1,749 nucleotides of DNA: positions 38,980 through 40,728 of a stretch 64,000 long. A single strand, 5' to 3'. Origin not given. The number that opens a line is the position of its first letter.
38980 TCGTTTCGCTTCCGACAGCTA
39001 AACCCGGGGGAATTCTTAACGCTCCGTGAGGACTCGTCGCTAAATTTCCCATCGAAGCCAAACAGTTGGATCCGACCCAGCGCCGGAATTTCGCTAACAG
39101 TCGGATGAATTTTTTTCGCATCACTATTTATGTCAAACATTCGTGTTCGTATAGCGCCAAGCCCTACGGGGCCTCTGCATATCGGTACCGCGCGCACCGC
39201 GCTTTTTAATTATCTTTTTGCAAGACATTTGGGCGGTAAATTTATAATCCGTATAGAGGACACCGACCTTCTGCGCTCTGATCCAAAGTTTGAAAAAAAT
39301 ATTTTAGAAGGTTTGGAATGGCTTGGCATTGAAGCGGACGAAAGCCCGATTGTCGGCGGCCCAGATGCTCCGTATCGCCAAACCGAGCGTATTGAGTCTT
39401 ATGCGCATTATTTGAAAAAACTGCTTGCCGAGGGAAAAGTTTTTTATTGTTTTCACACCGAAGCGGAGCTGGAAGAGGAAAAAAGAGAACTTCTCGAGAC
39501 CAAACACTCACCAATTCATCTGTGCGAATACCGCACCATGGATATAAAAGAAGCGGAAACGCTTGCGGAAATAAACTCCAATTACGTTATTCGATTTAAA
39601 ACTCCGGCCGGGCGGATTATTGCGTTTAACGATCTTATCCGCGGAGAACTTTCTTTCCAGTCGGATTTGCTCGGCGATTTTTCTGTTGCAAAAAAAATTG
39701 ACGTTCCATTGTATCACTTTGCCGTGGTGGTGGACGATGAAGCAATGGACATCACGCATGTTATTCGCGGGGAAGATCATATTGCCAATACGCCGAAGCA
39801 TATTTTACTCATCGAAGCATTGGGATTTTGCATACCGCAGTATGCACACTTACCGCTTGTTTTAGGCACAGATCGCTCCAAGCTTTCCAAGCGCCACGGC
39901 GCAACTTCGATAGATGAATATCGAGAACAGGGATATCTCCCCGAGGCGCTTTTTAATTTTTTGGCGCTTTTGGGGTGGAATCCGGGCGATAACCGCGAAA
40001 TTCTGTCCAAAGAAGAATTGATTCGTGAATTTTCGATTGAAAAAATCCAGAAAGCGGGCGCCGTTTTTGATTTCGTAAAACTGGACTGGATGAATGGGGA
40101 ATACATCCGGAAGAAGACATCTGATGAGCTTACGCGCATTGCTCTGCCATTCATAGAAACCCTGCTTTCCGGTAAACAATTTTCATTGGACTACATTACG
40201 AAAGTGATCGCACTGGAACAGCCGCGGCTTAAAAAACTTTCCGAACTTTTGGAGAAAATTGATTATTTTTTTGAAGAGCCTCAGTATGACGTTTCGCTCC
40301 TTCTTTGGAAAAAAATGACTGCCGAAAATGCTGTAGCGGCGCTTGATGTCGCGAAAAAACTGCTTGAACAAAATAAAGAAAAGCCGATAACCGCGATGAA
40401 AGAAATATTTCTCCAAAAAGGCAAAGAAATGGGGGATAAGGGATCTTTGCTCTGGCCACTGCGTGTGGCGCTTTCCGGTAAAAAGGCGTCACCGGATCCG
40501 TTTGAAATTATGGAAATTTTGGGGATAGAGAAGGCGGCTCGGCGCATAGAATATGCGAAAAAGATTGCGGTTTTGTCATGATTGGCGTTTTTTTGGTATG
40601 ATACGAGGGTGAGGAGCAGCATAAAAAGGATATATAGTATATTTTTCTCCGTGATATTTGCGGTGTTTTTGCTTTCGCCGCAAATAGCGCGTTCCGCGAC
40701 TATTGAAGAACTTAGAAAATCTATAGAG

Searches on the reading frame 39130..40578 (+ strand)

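Call 11: search_protein_families(library=pfam, proteins=[window:39130-40578:+], max_evalue=0.001)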
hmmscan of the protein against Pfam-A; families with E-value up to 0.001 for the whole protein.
window:39130-40578:+ (483 aa): 2 families
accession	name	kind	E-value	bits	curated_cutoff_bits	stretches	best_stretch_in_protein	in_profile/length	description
PF00749.27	tRNA-synt_1c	-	4.6e-97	325.2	23.4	1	4-320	2-314/314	tRNA synthetases class I (E and Q), catalytic domain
PF19269.4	Anticodon_2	-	6.4e-26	91.9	23.6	1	336-476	4-140/141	Anticodon binding domain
